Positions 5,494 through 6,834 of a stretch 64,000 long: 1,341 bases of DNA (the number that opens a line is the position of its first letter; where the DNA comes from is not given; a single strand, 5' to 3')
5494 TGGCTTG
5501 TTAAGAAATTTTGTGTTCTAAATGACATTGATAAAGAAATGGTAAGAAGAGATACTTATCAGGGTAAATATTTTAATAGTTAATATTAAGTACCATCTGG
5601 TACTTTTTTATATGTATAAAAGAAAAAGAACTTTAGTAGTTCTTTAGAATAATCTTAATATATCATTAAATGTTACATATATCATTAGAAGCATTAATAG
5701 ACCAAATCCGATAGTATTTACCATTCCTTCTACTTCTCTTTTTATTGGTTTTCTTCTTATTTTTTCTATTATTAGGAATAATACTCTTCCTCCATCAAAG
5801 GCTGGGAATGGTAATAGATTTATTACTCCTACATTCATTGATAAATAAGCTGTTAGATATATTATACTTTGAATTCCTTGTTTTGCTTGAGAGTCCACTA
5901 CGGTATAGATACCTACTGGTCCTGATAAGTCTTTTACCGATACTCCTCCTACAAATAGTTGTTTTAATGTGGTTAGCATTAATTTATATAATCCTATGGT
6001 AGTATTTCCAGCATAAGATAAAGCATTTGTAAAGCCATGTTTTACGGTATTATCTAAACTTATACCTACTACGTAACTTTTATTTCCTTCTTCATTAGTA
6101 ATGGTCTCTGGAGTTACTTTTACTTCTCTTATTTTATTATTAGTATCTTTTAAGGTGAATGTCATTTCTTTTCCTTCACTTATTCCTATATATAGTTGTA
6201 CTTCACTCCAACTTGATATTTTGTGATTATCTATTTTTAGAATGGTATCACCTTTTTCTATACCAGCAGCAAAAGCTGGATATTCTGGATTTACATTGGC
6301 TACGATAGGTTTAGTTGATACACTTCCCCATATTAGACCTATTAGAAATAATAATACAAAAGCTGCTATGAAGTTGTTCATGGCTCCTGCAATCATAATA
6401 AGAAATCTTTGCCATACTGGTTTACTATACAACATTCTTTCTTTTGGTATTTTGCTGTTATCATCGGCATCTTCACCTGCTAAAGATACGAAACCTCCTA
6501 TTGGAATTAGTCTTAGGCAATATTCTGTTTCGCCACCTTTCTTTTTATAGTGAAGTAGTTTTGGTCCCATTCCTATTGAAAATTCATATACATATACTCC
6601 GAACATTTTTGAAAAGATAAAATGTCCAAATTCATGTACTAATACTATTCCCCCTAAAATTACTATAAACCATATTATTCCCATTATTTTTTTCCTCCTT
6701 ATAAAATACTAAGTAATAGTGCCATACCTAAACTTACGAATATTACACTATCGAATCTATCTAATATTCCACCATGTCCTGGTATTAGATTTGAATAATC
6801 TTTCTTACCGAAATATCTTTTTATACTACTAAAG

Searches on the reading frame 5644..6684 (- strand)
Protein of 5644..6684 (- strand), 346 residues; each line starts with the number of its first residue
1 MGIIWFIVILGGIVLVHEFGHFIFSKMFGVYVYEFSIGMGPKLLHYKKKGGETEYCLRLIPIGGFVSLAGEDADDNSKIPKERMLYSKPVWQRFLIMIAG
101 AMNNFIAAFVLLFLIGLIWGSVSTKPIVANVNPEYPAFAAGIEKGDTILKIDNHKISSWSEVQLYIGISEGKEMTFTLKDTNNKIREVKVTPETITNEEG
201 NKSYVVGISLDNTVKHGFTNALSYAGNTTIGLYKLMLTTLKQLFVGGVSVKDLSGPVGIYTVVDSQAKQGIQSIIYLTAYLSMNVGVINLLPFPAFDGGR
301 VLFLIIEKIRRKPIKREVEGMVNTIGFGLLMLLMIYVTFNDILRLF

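Call 14: find_encoding_contigs(protein=window:5644-6684:-, flank=10000, max_places=1)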
Protein window:5644-6684:- (346 aa): 24 contigs read that carry it; 1 place shown.
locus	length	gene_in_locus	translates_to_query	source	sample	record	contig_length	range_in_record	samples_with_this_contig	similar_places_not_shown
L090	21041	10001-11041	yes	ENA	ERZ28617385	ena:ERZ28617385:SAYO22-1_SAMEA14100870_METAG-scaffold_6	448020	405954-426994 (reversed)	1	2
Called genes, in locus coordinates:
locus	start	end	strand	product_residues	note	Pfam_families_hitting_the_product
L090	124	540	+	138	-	PF01957:NfeD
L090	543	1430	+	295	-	PF01145:Band_7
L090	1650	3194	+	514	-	PF13620:CarboxypepD_reg (faint), PF08341:TED, PF17802:SpaA, PF19625:DUF6130 (faint), PF24421:Ig_J (faint), PF17802:SpaA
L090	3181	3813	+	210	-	PF04203:Sortase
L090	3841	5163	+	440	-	-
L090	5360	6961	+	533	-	PF12799:LRR_4 (faint), PF13855:LRR_8 (faint), PF03382:DUF285, PF24048:LRR_NXF1-5 (faint), PF03382:DUF285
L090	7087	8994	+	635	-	PF02518:HATPase_c, PF00204:DNA_gyraseB, PF01751:Toprim, PF00986:DNA_gyraseB_C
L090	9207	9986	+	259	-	PF01148:CTP_transf_1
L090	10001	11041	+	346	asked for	PF02163:Peptidase_M50, PF00595:PDZ (weak), PF13180:PDZ_2, PF17820:PDZ_6 (weak)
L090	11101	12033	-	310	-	PF04055:Radical_SAM, PF16199:Radical_SAM_C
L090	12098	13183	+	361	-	PF07690:MFS_1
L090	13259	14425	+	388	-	PF13729:TraF_2 (faint), PF24568:CC_PcsB, PF01551:Peptidase_M23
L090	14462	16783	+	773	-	PF00122:E1-E2_ATPase, PF00702:Hydrolase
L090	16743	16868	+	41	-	-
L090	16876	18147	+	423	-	PF01018:GTP1_OBG, PF02421:FeoB_N, PF01926:MMR_HSR1, PF09269:DUF1967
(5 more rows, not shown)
